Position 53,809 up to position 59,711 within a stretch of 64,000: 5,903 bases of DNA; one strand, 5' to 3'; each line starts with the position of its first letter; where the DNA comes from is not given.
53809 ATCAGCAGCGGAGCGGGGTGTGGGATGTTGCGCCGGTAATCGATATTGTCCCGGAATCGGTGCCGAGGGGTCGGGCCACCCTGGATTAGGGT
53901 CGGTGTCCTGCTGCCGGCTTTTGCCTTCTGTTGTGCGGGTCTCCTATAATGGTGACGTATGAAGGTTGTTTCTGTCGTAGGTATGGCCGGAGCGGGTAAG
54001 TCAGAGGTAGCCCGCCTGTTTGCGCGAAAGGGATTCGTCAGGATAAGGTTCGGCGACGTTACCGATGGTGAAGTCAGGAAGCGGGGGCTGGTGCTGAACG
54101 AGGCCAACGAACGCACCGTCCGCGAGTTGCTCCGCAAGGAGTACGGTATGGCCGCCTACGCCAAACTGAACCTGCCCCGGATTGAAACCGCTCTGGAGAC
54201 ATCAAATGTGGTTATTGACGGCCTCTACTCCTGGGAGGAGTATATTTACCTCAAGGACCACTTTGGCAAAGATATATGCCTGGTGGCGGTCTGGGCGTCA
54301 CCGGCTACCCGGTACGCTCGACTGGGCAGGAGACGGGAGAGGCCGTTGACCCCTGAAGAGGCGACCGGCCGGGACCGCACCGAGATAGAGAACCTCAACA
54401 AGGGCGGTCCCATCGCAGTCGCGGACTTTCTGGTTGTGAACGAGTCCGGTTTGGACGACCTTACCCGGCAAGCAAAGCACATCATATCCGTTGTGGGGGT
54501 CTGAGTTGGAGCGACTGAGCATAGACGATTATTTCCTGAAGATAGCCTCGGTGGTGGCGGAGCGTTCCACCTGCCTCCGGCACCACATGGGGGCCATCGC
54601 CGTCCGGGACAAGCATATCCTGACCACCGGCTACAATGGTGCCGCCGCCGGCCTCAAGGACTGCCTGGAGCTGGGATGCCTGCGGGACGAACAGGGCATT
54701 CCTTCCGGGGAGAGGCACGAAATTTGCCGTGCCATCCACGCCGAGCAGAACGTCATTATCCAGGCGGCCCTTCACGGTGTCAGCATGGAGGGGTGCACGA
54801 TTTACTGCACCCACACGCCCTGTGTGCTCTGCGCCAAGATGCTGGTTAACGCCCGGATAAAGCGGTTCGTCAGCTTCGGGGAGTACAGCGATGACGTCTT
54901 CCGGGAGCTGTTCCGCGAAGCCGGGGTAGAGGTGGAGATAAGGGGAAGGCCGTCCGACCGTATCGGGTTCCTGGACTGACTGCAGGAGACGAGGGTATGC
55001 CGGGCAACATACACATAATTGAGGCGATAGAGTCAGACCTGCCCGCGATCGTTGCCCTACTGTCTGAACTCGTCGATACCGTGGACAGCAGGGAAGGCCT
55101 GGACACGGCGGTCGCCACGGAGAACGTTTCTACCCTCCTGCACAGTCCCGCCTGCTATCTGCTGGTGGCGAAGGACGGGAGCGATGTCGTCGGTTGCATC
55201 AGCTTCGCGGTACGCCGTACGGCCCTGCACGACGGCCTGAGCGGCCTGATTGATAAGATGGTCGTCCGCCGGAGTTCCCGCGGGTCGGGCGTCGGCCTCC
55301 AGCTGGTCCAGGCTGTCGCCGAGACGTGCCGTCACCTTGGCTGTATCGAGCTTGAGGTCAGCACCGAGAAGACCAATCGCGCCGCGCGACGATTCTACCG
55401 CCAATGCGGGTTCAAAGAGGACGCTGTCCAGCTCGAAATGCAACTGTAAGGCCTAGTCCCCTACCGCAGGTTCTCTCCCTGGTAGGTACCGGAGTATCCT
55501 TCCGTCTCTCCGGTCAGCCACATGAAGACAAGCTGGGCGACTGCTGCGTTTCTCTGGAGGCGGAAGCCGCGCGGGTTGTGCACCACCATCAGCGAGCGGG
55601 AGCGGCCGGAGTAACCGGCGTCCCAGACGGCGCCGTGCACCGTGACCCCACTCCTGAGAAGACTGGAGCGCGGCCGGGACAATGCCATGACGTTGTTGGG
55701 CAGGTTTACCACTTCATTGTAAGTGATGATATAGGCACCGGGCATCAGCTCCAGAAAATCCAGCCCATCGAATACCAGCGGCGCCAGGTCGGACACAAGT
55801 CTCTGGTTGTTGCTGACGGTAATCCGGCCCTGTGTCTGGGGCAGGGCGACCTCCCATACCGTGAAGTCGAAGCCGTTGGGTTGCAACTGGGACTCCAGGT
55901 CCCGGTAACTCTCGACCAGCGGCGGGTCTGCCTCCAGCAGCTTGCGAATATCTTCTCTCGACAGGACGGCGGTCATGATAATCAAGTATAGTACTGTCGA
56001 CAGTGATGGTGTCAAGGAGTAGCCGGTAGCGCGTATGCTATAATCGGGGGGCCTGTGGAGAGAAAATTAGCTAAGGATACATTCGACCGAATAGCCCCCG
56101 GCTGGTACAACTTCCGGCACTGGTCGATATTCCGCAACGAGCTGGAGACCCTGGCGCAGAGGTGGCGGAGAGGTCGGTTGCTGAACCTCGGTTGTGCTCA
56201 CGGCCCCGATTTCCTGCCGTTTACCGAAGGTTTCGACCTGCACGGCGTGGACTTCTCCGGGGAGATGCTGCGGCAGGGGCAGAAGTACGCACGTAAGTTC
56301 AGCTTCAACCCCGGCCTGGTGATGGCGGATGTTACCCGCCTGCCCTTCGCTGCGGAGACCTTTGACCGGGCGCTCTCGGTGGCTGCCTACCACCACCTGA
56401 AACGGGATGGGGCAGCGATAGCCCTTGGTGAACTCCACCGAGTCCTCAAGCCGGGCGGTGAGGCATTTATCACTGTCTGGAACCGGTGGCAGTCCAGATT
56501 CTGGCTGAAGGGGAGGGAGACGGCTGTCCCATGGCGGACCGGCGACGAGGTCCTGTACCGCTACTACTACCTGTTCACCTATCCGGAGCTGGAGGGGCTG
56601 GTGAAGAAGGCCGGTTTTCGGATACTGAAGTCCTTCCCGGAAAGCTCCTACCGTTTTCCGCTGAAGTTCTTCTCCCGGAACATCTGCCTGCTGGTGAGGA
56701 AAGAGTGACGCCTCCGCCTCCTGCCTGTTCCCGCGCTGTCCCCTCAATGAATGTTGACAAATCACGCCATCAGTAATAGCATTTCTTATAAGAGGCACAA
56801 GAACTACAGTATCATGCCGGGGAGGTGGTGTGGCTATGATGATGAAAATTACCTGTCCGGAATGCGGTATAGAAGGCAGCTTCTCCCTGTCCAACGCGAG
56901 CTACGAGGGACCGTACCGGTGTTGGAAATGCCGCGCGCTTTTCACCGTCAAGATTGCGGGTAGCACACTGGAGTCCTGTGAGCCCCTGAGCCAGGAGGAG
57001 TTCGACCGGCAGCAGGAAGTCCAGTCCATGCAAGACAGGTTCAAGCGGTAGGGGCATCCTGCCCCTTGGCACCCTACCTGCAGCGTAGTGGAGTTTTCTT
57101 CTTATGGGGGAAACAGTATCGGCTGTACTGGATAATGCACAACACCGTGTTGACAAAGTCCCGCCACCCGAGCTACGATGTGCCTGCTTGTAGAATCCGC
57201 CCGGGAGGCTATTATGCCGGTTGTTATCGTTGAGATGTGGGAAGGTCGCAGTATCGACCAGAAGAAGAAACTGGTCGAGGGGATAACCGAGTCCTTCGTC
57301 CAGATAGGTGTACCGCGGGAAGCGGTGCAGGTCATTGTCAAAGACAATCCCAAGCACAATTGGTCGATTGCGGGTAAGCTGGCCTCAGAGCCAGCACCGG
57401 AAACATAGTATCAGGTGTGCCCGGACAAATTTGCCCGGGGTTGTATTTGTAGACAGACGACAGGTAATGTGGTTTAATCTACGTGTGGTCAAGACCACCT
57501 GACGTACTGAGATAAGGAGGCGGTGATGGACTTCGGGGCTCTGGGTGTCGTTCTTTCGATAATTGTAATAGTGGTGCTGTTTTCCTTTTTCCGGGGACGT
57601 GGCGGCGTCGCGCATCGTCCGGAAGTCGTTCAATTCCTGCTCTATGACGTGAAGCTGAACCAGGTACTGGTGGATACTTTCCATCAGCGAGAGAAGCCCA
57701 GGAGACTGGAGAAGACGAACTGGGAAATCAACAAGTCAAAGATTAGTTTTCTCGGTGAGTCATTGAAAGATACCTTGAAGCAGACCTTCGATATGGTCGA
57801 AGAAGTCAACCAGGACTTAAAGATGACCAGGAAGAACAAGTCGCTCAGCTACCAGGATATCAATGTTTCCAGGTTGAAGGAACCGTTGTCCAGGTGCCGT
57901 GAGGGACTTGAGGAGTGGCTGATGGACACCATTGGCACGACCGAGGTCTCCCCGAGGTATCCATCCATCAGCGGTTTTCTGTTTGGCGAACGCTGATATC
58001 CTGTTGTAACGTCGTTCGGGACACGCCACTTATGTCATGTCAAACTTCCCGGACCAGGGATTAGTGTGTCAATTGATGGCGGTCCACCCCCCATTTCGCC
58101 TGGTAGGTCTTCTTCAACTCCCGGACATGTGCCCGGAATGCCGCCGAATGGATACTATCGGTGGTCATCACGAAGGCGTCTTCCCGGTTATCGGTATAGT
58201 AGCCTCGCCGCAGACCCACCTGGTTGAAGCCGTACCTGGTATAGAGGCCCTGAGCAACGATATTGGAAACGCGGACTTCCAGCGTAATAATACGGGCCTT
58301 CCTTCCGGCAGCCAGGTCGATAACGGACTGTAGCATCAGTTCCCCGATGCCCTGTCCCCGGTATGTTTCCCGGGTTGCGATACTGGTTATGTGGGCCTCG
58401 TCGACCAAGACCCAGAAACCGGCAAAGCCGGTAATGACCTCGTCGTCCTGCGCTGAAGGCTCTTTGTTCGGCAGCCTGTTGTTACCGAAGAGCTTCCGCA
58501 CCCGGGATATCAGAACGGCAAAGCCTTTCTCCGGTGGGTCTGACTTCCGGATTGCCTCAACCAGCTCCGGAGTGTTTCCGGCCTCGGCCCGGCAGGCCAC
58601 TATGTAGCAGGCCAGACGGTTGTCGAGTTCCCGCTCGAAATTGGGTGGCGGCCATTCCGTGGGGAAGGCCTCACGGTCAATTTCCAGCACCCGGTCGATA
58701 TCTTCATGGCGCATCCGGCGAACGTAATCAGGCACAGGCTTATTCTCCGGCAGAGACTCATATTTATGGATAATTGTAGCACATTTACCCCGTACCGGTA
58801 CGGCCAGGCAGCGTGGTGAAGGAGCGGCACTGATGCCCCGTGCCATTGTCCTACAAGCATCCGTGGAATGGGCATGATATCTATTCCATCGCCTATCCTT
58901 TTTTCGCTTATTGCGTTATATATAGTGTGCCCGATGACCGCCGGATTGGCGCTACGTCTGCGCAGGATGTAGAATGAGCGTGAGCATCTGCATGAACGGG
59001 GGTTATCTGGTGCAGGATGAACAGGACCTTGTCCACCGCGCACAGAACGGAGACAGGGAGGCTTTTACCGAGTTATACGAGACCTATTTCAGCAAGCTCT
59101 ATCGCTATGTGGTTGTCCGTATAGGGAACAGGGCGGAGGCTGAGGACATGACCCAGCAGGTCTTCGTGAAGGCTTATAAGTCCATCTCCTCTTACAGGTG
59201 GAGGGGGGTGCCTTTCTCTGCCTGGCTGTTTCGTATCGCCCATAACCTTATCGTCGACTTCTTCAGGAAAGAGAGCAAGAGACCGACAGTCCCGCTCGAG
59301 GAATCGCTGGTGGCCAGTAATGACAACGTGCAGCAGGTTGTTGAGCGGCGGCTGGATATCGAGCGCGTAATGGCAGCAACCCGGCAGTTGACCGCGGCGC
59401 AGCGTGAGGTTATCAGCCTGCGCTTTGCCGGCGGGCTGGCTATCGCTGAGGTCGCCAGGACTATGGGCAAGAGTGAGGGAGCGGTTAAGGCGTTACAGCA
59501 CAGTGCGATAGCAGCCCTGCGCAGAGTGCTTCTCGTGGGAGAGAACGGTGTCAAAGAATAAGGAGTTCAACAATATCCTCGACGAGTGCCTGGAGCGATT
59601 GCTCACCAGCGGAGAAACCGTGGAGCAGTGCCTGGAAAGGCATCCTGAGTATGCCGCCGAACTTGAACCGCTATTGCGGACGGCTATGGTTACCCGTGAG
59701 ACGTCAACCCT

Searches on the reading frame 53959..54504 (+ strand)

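Call 77: search_protein_families(library=pfam, max_evalue=0.001, proteins=[window:53959-54504:+])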
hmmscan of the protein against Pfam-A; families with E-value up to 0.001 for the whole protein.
window:53959-54504:+ (181 aa): 3 families
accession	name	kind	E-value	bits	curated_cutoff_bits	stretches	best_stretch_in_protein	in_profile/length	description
PF13238.12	AAA_18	-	1e-12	49.1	29.4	1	6-129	3-115/128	AAA domain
PF13207.12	AAA_17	-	5.9e-07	30.3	27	1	7-129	1-126/136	AAA domain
PF13671.12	AAA_33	-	0.00017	22.3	27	0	3-136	1-129/143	AAA domain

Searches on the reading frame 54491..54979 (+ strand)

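Call 78: search_protein_families(library=pfam, max_evalue=0.001, proteins=[window:54491-54979:+])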
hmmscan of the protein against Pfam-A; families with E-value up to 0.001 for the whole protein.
window:54491-54979:+ (162 aa): 2 families
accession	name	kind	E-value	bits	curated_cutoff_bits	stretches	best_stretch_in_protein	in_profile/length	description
PF00383.29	dCMP_cyt_deam_1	-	8.6e-23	80.6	25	1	11-127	3-99/102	Cytidine and deoxycytidylate deaminase zinc-binding region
PF14437.12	MafB19-deam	-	9.4e-17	61.7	27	1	12-134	4-105/142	MafB19-like deaminase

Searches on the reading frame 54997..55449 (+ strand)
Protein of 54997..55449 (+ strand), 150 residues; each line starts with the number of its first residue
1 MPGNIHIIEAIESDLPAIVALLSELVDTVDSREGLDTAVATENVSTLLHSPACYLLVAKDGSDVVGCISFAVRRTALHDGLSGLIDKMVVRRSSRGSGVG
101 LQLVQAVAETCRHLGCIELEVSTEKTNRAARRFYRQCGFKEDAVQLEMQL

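Call 78: search_protein_families(library=pfam, max_evalue=0.001, proteins=[window:54997-55449:+])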
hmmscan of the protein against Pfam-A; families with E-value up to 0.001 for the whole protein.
window:54997-55449:+ (150 aa): 5 families
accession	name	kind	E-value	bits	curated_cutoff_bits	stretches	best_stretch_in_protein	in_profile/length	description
PF00583.31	Acetyltransf_1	-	2.1e-18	67.1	20.7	1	47-139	24-116/116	Acetyltransferase (GNAT) family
PF13508.13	Acetyltransf_7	-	2.2e-14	54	27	1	53-141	3-84/84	Acetyltransferase (GNAT) domain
PF13673.13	Acetyltransf_10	-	1e-11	45.4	23.6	1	36-145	14-113/128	Acetyltransferase (GNAT) domain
PF08445.16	FR47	-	2.4e-07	31.1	22.1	1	83-142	22-80/86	FR47-like protein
PF13302.13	Acetyltransf_3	-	4.3e-07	31.1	25.4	1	12-140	9-138/138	Acetyltransferase (GNAT) domain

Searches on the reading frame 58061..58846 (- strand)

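Call 14: search_protein_families(library=pfam, max_evalue=0.00001, proteins=[window:58061-58846:-])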
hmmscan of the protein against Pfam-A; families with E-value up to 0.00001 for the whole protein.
window:58061-58846:- (261 aa): 3 families
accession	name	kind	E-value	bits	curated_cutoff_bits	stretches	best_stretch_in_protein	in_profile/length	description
PF00583.31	Acetyltransf_1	-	1.2e-17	64.7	20.7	1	131-207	37-116/116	Acetyltransferase (GNAT) family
PF13508.13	Acetyltransf_7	-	6.8e-12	46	27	1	132-208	8-83/84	Acetyltransferase (GNAT) domain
PF13673.13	Acetyltransf_10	-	1.4e-10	41.7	23.6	1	133-212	37-112/128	Acetyltransferase (GNAT) domain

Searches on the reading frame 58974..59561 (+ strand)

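Call 78: search_protein_families(library=pfam, max_evalue=0.001, proteins=[window:58974-59561:+])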
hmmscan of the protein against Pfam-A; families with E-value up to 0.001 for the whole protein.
window:58974-59561:+ (195 aa): 5 families
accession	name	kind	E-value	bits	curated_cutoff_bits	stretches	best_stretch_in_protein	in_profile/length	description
PF04542.20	Sigma70_r2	-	7.6e-19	67.7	24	1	34-102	1-70/71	Sigma-70 region 2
PF04545.22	Sigma70_r4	-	2.5e-11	43.3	24.1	1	138-183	4-49/50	Sigma-70, region 4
PF08281.18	Sigma70_r4_2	-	2.6e-09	37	25.7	1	130-176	2-48/54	Sigma-70, region 4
PF07638.17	Sigma70_ECF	-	5.1e-09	36.7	21.1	1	18-173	6-170/185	ECF sigma factor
PF13936.12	HTH_38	-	0.00073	19.7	27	0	137-167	3-33/44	Helix-turn-helix domain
